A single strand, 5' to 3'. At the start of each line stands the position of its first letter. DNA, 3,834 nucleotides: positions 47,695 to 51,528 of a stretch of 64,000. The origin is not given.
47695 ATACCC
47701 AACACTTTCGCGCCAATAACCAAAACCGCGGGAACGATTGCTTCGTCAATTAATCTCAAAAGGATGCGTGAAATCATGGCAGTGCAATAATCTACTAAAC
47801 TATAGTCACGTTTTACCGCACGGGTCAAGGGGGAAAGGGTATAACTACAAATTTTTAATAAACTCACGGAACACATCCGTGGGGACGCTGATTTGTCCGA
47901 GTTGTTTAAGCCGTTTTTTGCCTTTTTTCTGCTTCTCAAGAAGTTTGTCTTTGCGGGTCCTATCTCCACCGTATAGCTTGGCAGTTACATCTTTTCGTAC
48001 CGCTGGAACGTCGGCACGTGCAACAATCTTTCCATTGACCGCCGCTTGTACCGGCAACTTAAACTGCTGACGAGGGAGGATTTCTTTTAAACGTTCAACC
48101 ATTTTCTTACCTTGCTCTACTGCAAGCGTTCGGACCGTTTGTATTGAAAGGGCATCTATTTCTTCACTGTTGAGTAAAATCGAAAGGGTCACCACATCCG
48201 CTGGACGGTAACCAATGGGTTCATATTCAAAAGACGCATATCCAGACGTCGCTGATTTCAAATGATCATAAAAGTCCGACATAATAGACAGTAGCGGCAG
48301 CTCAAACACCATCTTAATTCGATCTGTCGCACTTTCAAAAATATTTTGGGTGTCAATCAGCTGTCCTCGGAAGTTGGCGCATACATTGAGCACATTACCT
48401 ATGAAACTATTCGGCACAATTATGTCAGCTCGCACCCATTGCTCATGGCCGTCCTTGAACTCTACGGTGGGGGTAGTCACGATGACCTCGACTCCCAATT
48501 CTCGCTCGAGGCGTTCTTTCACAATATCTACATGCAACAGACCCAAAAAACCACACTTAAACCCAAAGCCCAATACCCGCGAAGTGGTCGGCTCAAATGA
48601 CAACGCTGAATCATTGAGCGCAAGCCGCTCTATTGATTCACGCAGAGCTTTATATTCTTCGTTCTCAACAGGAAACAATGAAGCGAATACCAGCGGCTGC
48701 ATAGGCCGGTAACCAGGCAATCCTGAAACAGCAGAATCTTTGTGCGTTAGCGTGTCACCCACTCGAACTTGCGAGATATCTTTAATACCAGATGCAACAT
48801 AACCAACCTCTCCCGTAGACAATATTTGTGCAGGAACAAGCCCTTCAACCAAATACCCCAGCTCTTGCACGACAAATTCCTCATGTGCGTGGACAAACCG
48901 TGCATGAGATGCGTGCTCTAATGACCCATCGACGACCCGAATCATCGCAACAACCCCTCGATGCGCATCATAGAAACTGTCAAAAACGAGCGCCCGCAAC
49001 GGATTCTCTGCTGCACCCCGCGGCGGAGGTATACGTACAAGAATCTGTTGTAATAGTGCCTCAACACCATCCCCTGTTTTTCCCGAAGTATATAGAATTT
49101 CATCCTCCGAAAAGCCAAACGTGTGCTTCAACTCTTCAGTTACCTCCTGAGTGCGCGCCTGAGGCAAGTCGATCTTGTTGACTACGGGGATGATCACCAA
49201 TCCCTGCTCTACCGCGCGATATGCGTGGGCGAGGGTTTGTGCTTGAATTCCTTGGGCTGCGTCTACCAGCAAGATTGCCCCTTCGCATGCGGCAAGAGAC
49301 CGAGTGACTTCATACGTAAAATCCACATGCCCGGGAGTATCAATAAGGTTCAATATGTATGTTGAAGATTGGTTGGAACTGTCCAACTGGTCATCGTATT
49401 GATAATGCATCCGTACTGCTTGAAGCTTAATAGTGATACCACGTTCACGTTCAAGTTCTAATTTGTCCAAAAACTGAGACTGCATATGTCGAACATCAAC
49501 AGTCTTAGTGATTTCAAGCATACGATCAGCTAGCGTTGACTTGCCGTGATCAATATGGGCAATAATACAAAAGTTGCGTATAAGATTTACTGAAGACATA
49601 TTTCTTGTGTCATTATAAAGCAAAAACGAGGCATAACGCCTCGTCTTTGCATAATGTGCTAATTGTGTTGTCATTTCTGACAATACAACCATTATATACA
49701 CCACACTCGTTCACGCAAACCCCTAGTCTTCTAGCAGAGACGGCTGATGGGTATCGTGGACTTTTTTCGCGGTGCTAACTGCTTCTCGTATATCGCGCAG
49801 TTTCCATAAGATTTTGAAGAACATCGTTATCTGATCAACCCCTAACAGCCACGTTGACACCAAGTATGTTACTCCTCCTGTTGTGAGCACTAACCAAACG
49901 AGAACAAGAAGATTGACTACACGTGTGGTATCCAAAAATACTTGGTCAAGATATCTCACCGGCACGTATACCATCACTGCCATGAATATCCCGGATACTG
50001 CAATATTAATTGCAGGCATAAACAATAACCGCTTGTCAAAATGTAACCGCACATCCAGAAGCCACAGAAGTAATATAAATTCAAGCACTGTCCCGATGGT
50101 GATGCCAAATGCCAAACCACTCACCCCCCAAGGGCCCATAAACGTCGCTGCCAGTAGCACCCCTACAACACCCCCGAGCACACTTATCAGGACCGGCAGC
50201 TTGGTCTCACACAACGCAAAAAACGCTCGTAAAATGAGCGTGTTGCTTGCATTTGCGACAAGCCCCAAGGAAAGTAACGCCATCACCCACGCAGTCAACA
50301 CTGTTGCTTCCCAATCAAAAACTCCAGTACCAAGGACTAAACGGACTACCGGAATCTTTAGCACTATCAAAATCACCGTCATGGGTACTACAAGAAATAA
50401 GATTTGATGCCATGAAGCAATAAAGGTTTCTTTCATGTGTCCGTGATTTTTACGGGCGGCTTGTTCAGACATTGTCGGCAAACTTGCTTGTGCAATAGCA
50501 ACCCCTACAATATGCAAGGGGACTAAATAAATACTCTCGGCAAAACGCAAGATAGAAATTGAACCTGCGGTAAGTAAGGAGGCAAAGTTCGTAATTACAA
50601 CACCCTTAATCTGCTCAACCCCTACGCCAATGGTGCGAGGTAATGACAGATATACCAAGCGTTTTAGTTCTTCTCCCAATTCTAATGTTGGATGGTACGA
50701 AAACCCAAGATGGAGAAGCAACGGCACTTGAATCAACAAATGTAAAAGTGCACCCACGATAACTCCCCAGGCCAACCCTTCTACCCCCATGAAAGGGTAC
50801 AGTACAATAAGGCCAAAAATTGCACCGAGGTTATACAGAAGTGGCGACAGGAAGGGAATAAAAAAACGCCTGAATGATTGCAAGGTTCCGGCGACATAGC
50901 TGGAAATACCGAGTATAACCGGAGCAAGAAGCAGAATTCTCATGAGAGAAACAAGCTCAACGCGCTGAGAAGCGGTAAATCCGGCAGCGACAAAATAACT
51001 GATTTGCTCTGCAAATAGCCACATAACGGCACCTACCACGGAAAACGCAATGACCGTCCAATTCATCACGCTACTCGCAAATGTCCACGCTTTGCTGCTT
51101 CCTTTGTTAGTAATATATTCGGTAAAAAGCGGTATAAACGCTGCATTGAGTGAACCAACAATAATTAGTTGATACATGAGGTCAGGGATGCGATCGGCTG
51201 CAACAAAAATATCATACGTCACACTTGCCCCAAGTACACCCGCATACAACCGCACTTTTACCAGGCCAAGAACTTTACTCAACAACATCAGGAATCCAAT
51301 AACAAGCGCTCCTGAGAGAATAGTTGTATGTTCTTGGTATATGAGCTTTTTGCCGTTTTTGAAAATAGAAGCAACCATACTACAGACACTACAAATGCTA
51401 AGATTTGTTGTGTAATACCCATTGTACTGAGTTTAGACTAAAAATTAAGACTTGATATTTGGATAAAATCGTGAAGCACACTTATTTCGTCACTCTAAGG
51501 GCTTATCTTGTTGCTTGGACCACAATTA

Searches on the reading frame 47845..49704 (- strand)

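Call 43: search_protein_families(library=pfam, proteins=[window:47845-49704:-], max_evalue=0.001)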
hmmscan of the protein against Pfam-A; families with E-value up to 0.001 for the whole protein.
window:47845-49704:- (619 aa): 6 families
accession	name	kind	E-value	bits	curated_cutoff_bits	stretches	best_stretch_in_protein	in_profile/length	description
PF00009.33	GTP_EFTU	-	8e-55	185.8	26.5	1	42-226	3-187/188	Elongation factor Tu GTP binding domain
PF06421.17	LepA_C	-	3e-39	133.9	29.7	1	511-616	1-106/107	GTP-binding protein LepA C-terminus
PF00679.30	EFG_C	-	4.1e-16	59.2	27.9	1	421-505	4-84/89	Elongation factor G C-terminus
PF22042.2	EF-G_D2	-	0.00016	22.2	27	1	235-272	1-38/84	Elongation factor G domain 2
PF14492.12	EFG_III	-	0.00018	22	27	0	336-410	3-74/75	Elongation Factor G, domain III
PF03144.31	GTP_EFTU_D2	-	0.00072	20.4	30.3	0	250-320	1-73/73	Elongation factor Tu domain 2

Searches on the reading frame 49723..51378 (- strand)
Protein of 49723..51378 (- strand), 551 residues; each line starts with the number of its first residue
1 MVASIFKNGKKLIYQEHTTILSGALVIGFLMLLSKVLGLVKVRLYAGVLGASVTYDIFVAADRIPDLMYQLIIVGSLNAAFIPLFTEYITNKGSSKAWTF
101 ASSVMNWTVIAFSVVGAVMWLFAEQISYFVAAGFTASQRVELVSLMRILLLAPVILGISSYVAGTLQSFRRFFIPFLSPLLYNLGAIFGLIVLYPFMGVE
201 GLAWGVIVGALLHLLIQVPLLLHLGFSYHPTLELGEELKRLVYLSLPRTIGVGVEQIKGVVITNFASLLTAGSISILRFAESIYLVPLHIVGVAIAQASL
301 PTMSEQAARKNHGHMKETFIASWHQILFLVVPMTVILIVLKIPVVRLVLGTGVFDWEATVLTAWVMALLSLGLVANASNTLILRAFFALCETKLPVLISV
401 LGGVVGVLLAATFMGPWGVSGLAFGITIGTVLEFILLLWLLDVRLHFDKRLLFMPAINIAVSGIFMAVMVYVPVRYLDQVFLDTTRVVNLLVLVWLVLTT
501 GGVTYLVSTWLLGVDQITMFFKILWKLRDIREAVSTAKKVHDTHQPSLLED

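Call 43: search_protein_families(library=pfam, proteins=[window:49723-51378:-], max_evalue=0.001)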
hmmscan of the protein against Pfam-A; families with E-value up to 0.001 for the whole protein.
window:49723-51378:- (551 aa): 1 family
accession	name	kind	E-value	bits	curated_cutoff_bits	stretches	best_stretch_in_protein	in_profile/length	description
PF03023.19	MurJ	-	4e-79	266.8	27.4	1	46-472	2-431/451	Lipid II flippase MurJ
